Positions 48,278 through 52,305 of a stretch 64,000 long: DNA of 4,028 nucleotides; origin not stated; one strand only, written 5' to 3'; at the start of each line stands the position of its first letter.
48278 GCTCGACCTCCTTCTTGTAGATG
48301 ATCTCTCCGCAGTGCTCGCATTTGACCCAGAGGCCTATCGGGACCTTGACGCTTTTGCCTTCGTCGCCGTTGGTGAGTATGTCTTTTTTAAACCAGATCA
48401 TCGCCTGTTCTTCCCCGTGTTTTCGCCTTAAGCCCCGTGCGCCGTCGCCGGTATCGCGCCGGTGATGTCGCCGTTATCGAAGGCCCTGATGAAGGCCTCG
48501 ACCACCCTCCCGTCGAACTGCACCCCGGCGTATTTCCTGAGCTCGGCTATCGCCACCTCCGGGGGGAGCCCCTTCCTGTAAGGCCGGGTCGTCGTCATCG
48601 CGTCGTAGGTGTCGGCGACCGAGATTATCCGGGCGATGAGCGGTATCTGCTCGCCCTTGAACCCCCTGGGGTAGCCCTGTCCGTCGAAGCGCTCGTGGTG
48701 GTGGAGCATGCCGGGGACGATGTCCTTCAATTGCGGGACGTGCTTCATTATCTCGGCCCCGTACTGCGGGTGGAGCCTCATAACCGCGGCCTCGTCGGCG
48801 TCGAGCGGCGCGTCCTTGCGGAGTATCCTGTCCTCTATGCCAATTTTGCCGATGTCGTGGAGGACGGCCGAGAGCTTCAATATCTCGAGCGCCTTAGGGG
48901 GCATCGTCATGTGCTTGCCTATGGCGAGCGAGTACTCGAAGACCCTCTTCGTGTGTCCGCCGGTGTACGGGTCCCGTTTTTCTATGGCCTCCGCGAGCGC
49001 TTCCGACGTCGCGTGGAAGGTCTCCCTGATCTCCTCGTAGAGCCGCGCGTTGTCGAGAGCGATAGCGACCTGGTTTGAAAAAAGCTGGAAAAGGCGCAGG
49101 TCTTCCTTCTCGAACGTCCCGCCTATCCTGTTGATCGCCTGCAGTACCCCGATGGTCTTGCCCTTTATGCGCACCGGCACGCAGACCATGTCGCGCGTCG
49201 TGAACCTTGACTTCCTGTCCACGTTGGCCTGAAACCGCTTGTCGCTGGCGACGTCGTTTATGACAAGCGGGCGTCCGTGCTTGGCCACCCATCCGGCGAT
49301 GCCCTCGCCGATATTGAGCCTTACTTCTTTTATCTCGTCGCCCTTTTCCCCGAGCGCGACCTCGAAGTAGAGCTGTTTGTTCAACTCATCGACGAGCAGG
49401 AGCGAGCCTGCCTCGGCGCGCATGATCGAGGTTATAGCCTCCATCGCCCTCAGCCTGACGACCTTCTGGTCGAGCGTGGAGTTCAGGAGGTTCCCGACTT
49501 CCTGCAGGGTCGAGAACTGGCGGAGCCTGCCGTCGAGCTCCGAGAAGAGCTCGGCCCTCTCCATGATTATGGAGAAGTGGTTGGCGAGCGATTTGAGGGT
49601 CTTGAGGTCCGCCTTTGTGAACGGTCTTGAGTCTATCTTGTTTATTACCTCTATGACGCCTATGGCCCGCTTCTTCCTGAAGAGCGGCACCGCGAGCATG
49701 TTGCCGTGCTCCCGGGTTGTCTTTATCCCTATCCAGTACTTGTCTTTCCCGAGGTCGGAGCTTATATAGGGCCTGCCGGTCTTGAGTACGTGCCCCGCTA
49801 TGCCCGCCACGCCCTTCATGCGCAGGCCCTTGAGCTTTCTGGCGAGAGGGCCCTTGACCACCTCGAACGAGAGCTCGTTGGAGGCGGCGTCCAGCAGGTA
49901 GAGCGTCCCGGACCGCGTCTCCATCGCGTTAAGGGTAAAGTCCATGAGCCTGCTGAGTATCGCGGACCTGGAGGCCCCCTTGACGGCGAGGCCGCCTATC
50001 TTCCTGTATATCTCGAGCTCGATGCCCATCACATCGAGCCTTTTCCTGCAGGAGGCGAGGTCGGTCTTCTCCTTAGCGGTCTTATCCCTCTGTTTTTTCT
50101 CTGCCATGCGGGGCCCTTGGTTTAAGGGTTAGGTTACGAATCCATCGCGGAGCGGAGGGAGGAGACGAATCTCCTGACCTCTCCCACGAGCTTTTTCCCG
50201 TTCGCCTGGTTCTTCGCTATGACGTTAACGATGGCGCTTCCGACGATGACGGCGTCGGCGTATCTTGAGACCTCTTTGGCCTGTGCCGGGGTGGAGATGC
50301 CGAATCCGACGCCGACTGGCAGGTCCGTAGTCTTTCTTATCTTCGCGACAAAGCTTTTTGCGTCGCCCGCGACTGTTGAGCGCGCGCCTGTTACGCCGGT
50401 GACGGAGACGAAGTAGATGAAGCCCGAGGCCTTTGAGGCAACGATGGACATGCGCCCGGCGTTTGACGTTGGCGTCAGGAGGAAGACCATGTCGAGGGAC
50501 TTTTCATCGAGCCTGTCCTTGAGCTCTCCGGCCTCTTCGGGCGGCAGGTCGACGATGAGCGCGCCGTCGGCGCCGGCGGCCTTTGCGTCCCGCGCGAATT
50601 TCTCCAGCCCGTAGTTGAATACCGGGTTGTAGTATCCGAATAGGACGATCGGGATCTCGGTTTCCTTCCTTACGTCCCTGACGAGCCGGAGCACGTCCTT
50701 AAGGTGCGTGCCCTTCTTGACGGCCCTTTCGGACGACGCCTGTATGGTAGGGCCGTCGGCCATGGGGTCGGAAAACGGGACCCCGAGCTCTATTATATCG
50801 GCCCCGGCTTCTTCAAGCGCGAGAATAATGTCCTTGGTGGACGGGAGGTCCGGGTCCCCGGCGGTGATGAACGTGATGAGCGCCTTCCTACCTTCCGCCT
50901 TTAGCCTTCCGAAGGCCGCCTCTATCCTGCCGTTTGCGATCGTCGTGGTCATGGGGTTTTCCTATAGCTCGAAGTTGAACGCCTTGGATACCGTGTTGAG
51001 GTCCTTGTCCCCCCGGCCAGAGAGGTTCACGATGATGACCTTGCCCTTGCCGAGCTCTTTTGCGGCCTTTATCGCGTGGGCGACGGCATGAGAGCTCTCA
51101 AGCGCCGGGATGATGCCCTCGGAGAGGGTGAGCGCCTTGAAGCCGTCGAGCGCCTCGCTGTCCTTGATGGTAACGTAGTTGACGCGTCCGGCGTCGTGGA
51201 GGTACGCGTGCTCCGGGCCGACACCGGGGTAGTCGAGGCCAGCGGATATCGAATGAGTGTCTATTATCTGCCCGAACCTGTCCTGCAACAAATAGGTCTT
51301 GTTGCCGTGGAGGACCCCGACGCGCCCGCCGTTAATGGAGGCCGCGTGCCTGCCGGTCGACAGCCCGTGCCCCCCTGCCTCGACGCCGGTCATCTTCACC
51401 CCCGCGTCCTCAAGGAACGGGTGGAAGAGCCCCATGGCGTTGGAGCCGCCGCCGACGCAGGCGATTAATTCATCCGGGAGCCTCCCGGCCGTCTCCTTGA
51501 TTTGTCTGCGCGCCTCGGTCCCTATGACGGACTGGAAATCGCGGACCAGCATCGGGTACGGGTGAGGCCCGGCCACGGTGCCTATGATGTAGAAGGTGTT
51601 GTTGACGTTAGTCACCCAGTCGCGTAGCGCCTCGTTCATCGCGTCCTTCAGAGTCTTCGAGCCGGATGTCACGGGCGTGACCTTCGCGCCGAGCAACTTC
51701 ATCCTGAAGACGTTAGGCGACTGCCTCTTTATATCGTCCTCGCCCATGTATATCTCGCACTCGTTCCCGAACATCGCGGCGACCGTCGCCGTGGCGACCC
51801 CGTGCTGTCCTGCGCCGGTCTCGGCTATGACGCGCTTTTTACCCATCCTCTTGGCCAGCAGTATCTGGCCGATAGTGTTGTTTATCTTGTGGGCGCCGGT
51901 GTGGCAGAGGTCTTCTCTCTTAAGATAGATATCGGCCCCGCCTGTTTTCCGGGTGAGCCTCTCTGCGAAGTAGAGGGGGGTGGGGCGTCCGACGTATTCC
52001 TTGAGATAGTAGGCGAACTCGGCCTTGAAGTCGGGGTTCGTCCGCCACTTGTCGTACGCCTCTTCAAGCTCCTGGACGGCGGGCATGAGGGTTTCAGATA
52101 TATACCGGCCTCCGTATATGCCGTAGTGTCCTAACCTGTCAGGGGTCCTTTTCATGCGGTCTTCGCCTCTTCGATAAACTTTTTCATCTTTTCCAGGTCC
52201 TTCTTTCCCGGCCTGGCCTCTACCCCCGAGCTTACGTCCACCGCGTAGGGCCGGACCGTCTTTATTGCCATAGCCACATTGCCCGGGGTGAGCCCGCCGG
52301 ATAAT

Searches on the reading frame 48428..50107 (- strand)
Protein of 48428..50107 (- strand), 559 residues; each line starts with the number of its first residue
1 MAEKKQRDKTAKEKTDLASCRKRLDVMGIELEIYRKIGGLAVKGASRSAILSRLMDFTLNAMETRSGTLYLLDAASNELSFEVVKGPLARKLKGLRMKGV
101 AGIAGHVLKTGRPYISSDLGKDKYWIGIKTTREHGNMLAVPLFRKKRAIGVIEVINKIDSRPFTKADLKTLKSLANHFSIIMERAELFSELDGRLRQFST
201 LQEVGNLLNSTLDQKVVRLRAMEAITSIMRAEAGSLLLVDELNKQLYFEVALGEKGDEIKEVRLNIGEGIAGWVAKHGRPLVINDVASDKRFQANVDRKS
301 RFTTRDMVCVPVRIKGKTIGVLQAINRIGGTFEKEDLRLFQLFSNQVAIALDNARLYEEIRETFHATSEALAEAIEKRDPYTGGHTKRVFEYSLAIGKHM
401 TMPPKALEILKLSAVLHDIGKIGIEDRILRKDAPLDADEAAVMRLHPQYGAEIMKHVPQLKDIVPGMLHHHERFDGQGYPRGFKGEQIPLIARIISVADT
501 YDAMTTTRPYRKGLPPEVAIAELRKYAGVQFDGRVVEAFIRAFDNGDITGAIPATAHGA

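Call 88: search_protein_families(library=pfam, proteins=[window:48428-50107:-], max_evalue=0.00001)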
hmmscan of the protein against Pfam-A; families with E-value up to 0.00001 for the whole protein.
window:48428-50107:- (559 aa): 5 families
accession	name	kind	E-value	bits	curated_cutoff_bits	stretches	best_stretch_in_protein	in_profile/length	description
PF13487.12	HD_5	-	2.7e-38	131.8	27.2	1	370-535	2-170/170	HD domain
PF13185.12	GAF_2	-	1.2e-33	116.7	28.6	2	220-352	10-136/136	GAF domain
PF01590.32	GAF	-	3.5e-33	115.4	22.4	2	221-351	9-133/133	GAF domain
PF13492.12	GAF_3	-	1.1e-22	81.2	27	2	221-353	9-129/129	GAF domain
PF01966.28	HD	-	1.8e-20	73.8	22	1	383-504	2-116/116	HD domain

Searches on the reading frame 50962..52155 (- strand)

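Call 88: search_protein_families(library=pfam, proteins=[window:50962-52155:-], max_evalue=0.00001)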
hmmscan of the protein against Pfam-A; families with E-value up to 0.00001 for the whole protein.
window:50962-52155:- (397 aa): 1 family
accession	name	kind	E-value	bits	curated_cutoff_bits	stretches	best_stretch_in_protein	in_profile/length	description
PF00291.31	PALP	-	8.5e-42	143.9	35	1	56-380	5-295/295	Pyridoxal-phosphate dependent enzyme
